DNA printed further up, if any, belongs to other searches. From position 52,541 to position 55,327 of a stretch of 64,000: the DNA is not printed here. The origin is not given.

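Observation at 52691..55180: An orphan second VirB4 paralog has lost both the P-loop and the Walker B aspartate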

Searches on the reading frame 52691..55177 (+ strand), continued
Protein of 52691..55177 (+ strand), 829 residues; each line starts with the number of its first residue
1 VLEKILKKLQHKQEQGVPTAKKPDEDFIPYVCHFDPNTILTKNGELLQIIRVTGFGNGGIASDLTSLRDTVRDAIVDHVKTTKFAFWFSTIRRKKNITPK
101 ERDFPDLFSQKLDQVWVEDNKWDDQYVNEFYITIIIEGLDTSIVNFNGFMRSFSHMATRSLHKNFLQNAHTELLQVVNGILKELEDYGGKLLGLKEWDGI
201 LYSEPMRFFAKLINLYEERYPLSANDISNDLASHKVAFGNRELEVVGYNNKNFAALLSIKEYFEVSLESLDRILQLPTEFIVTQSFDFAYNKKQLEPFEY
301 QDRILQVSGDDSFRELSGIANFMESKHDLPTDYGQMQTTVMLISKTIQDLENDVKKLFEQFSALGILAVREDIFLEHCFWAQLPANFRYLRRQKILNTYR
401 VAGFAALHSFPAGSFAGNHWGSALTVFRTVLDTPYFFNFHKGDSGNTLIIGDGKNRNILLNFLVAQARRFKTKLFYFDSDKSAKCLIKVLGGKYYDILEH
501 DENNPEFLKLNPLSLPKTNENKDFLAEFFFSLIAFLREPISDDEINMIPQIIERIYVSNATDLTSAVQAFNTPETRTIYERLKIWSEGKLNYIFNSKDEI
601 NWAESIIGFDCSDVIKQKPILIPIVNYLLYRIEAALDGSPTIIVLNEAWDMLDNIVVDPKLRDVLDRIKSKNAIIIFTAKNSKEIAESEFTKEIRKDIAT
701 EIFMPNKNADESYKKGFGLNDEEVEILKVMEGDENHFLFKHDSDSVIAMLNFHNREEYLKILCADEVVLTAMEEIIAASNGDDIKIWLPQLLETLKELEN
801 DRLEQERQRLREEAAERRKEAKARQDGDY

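Call 64: fold_search(model_id=the predicted structure, library=pdb)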
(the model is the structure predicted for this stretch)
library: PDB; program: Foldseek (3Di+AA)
matches with E <= 10: 1281; with E <= 0.001: 56
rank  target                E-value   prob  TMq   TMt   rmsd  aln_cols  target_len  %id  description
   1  8rtd_O                6.9e-49  1.00  0.75  0.78   7.2       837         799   25  Stalk-Arches-IMC structure from the fully-assembled R388 type IV secretion system determined by cryo-EM. (released 2024-06-19)
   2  8rtd_T                1.8e-48  1.00  0.75  0.77   7.2       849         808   24  Stalk-Arches-IMC structure from the fully-assembled R388 type IV secretion system determined by cryo-EM. (released 2024-06-19)
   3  8rtd_g                7.4e-47  1.00  0.73  0.80   5.4       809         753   24  Stalk-Arches-IMC structure from the fully-assembled R388 type IV secretion system determined by cryo-EM. (released 2024-06-19)
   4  8rtd_P                9.6e-46  1.00  0.72  0.78   5.6       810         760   25  Stalk-Arches-IMC structure from the fully-assembled R388 type IV secretion system determined by cryo-EM. (released 2024-06-19)
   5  8rtb_A                7.2e-44  1.00  0.70  0.77   7.5       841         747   24  Extended inner membrane complex (IMC) protomer structure (TrwM/VirB3-TrwK/VirB4-TrwI/VirB6-TrwG/VirB8-TrwE/VirB10) fro (released 2024-06-19)
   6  7o41_A                7.6e-43  1.00  0.72  0.79   6.7       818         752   23  Hexameric composite model of the Inner Membrane Complex (IMC) with the Arches from the fully-assembled R388 type IV se (released 2022-06-22)
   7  8rtd_V                1.4e-40  1.00  0.68  0.78   5.6       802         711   23  Stalk-Arches-IMC structure from the fully-assembled R388 type IV secretion system determined by cryo-EM. (released 2024-06-19)
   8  7o43_B                2.8e-40  1.00  0.72  0.76   5.7       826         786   24  TrwK/VirB4unbound dimer complex from R388 type IV secretion system determined by cryo-EM. (released 2022-06-22)
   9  7o42_A                4.9e-40  1.00  0.71  0.63   6.1       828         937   24  TrwK/VirB4unbound trimer of dimers complex (with Hcp1) from the R388 type IV secretion system determined by cryo-EM. (released 2022-06-22)
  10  8rtb_B                1.7e-39  1.00  0.63  0.77   6.4       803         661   22  Extended inner membrane complex (IMC) protomer structure (TrwM/VirB3-TrwK/VirB4-TrwI/VirB6-TrwG/VirB8-TrwE/VirB10) fro (released 2024-06-19)
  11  7o41_B                2.0e-39  1.00  0.65  0.77   6.6       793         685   23  Hexameric composite model of the Inner Membrane Complex (IMC) with the Arches from the fully-assembled R388 type IV se (released 2022-06-22)
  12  7o43_A                3.6e-39  1.00  0.71  0.74   6.0       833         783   24  TrwK/VirB4unbound dimer complex from R388 type IV secretion system determined by cryo-EM. (released 2022-06-22)
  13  7o42_E                6.2e-36  1.00  0.70  0.63   6.0       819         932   24  TrwK/VirB4unbound trimer of dimers complex (with Hcp1) from the R388 type IV secretion system determined by cryo-EM. (released 2022-06-22)
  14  8rtd_h                2.8e-22  1.00  0.41  0.69   5.5       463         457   23  Stalk-Arches-IMC structure from the fully-assembled R388 type IV secretion system determined by cryo-EM. (released 2024-06-19)
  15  4ag5_B                9.1e-15  1.00  0.34  0.71   5.1       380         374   15  Structure of VirB4 of Thermoanaerobacter pseudethanolicus (released 2012-07-04)
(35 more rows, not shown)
